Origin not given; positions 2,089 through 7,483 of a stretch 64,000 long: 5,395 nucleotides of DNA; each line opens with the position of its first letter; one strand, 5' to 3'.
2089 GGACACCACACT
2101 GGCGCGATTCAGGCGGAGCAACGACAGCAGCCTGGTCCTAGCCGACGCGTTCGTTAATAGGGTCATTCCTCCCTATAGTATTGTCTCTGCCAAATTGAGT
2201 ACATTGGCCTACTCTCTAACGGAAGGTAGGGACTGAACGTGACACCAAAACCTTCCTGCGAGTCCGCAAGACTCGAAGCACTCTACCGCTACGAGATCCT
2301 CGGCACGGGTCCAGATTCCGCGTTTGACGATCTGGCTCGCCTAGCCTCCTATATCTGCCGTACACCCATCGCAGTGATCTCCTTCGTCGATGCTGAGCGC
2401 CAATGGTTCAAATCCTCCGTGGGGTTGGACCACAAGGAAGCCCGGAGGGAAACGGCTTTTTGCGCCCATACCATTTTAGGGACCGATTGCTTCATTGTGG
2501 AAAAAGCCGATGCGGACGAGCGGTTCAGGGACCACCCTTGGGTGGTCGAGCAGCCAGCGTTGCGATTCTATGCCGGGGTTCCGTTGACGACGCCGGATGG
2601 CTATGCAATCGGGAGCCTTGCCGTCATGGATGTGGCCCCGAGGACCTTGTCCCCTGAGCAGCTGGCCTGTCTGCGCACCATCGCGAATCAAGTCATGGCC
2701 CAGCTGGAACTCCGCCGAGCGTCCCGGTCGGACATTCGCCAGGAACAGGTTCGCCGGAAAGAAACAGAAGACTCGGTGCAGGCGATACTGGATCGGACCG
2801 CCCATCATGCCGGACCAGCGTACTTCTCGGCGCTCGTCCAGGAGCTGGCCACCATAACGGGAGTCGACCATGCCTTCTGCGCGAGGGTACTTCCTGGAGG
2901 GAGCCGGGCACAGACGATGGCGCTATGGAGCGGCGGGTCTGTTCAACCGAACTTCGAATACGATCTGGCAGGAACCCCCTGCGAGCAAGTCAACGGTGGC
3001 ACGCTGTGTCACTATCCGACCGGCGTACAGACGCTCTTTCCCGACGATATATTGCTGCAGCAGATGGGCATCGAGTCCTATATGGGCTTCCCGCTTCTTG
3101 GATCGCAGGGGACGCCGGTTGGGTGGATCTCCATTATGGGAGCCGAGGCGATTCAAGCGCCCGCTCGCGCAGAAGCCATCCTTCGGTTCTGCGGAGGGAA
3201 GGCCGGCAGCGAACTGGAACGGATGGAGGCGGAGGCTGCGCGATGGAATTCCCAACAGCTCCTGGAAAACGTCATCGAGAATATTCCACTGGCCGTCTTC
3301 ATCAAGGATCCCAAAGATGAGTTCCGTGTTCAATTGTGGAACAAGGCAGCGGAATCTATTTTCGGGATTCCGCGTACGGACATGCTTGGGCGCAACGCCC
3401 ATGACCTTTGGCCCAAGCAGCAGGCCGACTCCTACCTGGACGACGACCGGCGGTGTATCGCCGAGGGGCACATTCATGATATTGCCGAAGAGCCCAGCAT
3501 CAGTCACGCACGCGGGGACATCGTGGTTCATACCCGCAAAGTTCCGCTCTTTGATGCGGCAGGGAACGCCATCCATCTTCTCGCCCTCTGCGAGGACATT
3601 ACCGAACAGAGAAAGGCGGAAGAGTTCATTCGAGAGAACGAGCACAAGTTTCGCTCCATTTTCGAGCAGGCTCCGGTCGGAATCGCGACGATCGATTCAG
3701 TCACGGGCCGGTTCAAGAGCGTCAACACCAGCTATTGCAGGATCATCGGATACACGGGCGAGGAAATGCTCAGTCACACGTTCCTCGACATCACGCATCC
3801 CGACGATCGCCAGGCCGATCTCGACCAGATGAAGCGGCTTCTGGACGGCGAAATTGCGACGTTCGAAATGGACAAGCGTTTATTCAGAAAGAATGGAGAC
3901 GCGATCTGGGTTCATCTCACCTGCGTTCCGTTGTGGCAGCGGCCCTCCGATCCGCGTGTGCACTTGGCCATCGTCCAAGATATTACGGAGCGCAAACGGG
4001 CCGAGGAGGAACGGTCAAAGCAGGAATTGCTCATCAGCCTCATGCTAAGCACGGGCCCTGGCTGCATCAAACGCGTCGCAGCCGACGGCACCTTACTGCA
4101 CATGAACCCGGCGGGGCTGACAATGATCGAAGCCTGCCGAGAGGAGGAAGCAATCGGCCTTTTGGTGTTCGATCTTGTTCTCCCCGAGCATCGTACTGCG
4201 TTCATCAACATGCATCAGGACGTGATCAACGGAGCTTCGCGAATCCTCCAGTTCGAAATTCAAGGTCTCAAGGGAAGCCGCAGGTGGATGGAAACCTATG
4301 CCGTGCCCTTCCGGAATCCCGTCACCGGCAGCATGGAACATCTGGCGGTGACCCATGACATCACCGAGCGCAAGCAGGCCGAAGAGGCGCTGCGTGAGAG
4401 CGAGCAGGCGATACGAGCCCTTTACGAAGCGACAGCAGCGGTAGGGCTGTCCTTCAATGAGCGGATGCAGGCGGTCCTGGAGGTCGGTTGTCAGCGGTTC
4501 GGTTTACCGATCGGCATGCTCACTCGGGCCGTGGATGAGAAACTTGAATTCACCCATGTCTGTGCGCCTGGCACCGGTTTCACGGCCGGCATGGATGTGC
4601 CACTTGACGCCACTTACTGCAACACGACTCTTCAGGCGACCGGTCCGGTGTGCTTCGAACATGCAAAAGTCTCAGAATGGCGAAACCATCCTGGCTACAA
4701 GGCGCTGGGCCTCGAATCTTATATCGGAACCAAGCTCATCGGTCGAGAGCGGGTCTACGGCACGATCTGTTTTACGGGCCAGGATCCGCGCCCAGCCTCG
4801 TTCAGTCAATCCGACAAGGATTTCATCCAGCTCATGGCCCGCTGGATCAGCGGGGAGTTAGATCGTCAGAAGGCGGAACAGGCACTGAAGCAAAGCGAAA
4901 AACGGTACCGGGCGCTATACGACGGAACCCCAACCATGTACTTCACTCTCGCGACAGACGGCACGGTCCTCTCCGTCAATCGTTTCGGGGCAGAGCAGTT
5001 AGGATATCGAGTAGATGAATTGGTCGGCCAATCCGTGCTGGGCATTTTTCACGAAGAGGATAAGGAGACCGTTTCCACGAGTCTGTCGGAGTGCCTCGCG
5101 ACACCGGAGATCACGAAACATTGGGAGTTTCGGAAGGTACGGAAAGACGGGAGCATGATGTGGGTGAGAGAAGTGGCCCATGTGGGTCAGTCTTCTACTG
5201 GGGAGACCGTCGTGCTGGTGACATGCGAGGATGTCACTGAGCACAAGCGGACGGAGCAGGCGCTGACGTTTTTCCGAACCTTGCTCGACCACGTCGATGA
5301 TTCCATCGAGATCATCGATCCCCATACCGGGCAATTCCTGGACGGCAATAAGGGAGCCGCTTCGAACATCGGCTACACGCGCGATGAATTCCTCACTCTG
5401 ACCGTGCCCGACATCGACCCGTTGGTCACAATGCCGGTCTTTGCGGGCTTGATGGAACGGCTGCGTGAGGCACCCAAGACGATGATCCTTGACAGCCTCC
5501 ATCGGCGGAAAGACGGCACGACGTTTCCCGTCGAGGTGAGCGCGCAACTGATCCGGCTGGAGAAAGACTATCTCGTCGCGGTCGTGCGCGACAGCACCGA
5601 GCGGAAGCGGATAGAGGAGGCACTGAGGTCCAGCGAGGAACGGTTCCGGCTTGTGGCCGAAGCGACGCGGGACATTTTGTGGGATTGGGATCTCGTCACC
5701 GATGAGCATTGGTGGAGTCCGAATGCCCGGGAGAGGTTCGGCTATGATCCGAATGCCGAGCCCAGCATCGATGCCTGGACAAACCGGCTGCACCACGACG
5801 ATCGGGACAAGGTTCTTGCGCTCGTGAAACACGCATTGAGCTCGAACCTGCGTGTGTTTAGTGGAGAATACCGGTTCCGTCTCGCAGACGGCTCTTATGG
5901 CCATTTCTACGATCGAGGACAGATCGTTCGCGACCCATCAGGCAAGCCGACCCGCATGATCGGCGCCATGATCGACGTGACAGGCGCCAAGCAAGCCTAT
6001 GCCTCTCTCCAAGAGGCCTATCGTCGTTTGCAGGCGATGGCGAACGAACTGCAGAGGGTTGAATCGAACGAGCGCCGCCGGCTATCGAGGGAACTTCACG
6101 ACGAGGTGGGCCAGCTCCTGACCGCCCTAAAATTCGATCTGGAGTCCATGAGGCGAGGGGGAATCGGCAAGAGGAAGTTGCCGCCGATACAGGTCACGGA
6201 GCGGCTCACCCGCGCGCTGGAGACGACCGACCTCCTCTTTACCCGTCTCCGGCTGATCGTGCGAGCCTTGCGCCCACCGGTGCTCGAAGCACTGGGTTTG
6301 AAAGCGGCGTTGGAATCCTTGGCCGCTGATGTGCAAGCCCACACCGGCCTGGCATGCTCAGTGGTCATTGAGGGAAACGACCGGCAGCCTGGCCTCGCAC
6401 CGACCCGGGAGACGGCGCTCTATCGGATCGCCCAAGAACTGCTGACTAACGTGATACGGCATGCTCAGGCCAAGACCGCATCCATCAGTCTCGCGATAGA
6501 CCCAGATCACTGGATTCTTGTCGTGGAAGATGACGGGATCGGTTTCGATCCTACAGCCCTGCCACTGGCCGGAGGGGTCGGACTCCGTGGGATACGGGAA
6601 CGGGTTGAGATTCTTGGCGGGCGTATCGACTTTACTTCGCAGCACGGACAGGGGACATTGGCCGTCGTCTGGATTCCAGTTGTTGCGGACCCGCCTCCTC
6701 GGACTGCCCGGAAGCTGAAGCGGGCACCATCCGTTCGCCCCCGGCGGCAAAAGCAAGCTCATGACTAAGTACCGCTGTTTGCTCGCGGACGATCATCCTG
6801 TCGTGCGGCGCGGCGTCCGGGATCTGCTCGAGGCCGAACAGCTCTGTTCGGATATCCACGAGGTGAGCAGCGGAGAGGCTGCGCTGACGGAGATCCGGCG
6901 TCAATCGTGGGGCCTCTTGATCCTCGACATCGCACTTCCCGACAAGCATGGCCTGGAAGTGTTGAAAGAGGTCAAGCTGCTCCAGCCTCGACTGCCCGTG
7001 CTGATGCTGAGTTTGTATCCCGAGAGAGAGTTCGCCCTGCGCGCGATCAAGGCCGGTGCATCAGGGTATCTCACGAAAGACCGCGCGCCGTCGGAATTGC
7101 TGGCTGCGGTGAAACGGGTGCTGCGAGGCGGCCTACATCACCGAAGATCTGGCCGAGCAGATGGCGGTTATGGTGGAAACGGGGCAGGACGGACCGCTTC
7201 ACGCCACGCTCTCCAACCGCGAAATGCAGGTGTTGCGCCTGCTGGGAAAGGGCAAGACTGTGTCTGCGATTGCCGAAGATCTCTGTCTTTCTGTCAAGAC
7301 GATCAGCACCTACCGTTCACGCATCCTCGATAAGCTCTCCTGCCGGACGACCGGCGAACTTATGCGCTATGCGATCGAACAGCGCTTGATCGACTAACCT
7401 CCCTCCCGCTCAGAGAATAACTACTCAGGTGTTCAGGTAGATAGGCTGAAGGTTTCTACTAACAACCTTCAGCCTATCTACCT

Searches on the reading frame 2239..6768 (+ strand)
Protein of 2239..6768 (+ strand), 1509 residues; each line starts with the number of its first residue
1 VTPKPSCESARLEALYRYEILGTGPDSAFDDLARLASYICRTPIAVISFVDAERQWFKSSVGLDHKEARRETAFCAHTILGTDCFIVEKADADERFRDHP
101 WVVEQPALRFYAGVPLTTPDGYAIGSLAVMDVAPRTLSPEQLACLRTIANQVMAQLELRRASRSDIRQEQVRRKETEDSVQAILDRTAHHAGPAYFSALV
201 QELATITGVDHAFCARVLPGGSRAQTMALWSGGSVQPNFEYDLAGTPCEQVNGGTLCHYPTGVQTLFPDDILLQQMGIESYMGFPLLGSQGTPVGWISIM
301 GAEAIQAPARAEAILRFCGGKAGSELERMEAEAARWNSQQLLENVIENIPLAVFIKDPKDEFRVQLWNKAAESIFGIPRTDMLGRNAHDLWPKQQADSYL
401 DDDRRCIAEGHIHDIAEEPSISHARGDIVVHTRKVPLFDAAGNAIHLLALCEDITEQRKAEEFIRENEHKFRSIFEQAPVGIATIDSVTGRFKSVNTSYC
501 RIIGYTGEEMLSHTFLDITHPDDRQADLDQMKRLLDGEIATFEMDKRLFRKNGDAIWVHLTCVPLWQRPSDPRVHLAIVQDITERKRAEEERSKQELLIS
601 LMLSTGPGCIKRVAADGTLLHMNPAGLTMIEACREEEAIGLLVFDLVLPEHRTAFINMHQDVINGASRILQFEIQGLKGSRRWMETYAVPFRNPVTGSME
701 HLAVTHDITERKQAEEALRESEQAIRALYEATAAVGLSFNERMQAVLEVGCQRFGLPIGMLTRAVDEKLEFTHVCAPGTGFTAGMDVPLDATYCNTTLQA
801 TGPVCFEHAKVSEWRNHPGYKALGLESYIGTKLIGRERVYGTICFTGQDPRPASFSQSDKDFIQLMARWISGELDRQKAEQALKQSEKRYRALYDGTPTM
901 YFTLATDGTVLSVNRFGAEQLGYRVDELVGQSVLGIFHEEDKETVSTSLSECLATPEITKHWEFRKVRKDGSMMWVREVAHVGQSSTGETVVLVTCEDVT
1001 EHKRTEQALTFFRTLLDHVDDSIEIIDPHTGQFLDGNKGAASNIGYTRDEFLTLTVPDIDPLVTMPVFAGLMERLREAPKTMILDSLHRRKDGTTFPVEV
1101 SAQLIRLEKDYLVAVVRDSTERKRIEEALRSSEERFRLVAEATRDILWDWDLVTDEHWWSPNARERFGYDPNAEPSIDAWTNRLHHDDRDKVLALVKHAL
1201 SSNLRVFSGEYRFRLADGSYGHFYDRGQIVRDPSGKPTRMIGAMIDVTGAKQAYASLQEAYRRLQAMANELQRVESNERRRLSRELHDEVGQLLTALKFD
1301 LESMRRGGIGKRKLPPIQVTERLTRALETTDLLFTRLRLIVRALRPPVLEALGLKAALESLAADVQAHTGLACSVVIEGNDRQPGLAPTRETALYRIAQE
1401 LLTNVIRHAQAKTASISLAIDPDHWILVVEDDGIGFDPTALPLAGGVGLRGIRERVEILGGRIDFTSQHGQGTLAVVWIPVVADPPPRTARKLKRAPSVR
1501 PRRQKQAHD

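Call 86: search_protein_families(library=pfam, proteins=[window:2239-6768:+], max_evalue=0.000001)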
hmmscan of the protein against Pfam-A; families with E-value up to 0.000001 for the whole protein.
window:2239-6768:+ (1509 aa): 11 families
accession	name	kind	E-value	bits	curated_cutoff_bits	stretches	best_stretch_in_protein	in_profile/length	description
PF08448.16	PAS_4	-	1.7e-65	218.5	23.1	4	347-458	2-109/110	PAS fold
PF08447.18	PAS_3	-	1.1e-56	189.5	25.6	3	1158-1243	3-88/89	PAS fold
PF00989.32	PAS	-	1.7e-55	186.3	22.6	3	889-999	2-113/113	PAS fold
PF13426.13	PAS_9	-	1.3e-48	164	27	4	480-584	2-103/103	PAS domain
PF13188.13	PAS_8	-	3e-31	106.7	21.8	2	470-527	2-56/65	PAS domain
PF01590.32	GAF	-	8.9e-25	88.2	22.4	1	26-156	3-133/133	GAF domain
PF13185.12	GAF_2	-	1.3e-15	58.2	28.6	0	738-868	3-129/136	GAF domain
PF02518.31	HATPase_c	-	1.1e-14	55.3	26.4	1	1391-1481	3-109/111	Histidine kinase-, DNA gyrase B-, and HSP90-like ATPase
PF07730.19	HisKA_3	-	2e-12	47.9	24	1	1278-1349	1-68/68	Histidine kinase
PF14598.12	PAS_11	-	3.6e-10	40.2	25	0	900-990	4-93/109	PAS domain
PF13492.12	GAF_3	-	2.1e-07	31.8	27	0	29-156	6-127/129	GAF domain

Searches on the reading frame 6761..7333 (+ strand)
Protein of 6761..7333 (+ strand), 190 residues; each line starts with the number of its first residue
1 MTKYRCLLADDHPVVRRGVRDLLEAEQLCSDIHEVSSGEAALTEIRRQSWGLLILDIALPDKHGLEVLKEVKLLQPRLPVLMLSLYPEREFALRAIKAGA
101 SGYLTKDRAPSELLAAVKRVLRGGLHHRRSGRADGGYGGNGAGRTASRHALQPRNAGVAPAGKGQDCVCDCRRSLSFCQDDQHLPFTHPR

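Call 86: search_protein_families(library=pfam, proteins=[window:6761-7333:+], max_evalue=0.000001)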
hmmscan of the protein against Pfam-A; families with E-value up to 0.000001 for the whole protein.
window:6761-7333:+ (190 aa): 1 family
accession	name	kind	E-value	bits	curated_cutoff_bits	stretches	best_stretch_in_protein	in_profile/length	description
PF00072.30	Response_reg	-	5.2e-26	91.4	30.2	1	7-118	2-111/111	Response regulator receiver domain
